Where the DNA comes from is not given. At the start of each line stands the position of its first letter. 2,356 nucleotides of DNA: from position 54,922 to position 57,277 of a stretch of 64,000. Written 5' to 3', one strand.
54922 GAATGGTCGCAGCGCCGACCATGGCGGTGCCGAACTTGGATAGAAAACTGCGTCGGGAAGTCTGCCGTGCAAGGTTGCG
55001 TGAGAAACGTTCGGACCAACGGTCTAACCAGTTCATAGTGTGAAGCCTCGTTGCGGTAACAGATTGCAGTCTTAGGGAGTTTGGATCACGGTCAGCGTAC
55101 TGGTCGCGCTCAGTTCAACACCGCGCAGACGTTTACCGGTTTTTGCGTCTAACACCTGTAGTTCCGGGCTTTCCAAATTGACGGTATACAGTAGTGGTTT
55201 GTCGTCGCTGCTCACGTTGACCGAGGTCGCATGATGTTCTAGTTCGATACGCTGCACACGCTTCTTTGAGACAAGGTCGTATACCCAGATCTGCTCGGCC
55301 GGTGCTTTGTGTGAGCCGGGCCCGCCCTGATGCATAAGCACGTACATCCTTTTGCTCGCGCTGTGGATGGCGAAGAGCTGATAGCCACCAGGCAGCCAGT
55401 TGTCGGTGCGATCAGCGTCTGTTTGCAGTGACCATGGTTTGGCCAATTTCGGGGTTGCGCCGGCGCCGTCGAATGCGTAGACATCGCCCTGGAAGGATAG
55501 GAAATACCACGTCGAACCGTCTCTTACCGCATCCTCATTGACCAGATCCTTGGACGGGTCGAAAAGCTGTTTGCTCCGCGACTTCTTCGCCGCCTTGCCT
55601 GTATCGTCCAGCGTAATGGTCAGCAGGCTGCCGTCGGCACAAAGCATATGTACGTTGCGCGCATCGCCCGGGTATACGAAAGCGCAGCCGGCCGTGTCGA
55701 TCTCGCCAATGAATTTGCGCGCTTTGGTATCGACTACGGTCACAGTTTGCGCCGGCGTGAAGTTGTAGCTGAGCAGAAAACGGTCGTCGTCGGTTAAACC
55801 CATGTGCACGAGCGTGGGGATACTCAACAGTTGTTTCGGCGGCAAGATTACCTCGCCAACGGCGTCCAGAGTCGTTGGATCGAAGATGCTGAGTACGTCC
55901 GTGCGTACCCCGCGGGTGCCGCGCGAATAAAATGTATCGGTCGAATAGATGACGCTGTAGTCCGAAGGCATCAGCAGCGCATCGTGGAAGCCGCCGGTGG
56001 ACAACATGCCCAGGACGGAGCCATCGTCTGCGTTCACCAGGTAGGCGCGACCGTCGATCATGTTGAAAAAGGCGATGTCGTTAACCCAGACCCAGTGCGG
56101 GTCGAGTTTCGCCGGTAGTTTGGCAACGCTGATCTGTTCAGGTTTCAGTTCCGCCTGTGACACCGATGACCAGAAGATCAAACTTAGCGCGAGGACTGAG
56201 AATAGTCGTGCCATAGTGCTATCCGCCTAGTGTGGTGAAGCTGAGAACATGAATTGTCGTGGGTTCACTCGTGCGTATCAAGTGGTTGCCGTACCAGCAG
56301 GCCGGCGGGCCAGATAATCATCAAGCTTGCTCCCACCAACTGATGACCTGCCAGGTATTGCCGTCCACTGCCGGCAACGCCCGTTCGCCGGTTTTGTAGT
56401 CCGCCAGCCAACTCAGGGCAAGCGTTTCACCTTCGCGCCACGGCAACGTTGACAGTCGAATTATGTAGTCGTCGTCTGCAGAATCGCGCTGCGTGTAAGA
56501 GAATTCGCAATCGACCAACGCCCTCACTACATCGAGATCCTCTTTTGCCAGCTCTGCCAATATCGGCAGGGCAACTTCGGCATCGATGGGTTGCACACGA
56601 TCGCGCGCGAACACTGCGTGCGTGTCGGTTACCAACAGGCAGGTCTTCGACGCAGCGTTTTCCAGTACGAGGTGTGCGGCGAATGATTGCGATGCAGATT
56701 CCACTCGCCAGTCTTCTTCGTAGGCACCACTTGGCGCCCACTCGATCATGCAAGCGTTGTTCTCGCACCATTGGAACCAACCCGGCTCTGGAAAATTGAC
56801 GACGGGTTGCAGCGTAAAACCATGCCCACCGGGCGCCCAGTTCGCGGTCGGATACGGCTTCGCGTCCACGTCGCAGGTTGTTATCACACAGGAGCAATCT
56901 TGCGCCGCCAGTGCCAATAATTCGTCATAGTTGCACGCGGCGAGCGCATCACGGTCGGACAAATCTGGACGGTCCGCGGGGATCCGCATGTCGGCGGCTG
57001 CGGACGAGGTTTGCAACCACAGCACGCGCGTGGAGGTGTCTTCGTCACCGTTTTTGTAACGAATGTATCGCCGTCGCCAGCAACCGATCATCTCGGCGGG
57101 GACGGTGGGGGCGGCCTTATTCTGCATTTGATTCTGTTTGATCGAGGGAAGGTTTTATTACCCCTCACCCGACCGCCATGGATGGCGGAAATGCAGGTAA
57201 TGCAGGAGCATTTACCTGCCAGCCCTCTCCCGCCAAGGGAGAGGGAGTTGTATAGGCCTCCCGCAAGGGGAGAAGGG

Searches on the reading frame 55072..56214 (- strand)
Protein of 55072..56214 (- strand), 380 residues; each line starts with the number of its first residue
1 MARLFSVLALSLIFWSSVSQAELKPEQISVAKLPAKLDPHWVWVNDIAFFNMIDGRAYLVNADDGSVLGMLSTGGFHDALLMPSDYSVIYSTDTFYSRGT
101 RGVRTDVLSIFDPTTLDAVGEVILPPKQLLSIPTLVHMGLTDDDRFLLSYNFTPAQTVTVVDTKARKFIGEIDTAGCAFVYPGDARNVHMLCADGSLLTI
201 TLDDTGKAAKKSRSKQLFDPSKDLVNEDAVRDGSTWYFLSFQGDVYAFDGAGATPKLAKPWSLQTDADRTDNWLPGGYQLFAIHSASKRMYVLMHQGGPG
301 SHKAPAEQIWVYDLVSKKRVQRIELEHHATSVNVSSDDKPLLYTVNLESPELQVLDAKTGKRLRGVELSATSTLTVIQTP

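Call 9: search_protein_families(library=ncbifam, proteins=[window:55072-56214:-])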
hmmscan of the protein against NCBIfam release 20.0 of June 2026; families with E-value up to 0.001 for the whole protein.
window:55072-56214:- (380 aa): 2 families
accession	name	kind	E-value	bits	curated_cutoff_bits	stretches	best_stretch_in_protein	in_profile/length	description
TIGR02658.1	TTQ_MADH_Hv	equivalog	3.6e-62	210.3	454.45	1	27-369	8-348/358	methylamine dehydrogenase (amicyanin) large subunit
TIGR03907.1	QH_beta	equivalog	0.00023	20.4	223.2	0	308-369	264-323/338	quinohemoprotein amine dehydrogenase subunit beta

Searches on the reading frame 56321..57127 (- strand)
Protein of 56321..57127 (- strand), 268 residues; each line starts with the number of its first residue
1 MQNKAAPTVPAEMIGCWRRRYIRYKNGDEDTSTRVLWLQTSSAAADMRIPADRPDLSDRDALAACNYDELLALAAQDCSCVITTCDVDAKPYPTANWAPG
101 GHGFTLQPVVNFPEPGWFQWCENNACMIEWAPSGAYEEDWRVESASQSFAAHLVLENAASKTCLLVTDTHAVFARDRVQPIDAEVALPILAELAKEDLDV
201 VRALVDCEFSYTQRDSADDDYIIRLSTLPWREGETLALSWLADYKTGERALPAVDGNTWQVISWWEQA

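Call 9: search_protein_families(library=ncbifam, proteins=[window:56321-57127:-])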
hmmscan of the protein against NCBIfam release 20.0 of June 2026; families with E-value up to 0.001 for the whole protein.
window:56321-57127:- (268 aa): 0 families

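Call 52: find_homologous_proteins(query=window:56321-57127:-, max_evalue=1e-10)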
Query window:56321-57127:- (268 aa): 265 proteins with E <= 1e-10 among 8000 candidates; the best 120 are listed.
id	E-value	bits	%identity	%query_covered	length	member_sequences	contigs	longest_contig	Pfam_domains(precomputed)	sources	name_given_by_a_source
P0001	1.6e-181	620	100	100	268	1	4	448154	-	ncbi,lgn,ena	-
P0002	1.7e-130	452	72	99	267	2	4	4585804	-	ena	-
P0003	1.7e-91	324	56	98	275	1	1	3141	-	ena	-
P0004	2.2e-91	324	52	100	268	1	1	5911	-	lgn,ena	-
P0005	9.8e-85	302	50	96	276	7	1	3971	-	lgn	-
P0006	8.1e-83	296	54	96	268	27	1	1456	-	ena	-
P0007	1.1e-82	296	52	96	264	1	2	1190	-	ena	-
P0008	2.3e-82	295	51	96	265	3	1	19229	-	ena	-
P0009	1.8e-81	292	52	96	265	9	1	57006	-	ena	-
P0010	2.9e-81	291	51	98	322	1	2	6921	-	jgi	jgi:hypothetical protein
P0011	4.9e-81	290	52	96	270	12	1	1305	-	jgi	-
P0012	5.3e-81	290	53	96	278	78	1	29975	-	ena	-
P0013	5.9e-81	290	53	96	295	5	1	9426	-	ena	-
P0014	6.1e-81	290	52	96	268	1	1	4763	-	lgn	-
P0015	7.5e-81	290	52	97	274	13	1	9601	-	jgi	jgi:hypothetical protein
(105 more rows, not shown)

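Call 53: find_encoding_contigs(protein=P0002, flank=4000, max_places=4)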
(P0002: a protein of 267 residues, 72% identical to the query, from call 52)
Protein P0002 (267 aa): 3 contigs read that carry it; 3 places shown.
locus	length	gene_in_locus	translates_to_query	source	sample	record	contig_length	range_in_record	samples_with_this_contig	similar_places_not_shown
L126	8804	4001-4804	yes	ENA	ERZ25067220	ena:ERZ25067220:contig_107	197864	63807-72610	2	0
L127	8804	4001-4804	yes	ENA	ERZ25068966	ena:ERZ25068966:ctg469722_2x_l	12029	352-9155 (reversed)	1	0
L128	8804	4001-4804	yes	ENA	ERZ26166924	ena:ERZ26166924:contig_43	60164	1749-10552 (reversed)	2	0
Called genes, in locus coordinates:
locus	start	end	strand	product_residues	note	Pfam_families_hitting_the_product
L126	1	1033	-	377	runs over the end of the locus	PF00355:Rieske, PF00848:Ring_hydroxyl_A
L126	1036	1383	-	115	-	-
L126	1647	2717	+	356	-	PF00795:CN_hydrolase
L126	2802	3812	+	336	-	PF00491:Arginase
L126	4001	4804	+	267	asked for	-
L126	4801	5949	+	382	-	PF00355:Rieske, PF00848:Ring_hydroxyl_A, PF19112:VanA_C (weak)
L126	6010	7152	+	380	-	PF06433:Me-amine-dh_H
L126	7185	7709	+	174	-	PF02975:Me-amine-dh_L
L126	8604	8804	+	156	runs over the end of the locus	PF19301:LigXa_C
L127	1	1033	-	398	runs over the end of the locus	PF00355:Rieske, PF00848:Ring_hydroxyl_A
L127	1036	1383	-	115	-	-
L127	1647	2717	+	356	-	PF00795:CN_hydrolase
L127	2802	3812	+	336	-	PF00491:Arginase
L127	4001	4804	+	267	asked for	-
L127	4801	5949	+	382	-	PF00355:Rieske, PF00848:Ring_hydroxyl_A, PF19112:VanA_C (weak)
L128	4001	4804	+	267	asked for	-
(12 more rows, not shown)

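Call 54: find_encoding_contigs(protein=P0001, flank=1500, max_places=6)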
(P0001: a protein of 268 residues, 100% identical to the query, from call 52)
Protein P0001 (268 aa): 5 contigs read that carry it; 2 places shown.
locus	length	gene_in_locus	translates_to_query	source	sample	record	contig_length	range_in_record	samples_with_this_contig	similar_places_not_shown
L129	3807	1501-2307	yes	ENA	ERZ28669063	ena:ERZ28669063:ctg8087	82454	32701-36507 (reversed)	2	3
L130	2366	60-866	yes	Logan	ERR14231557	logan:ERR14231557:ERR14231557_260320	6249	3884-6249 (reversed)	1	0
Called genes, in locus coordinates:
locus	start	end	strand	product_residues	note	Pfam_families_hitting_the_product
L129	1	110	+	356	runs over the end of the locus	PF00795:CN_hydrolase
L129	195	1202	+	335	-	PF00491:Arginase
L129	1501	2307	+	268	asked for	-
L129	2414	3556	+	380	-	PF06433:Me-amine-dh_H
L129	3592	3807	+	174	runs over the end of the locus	PF02975:Me-amine-dh_L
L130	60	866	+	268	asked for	-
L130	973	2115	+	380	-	PF06433:Me-amine-dh_H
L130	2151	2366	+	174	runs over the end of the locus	PF02975:Me-amine-dh_L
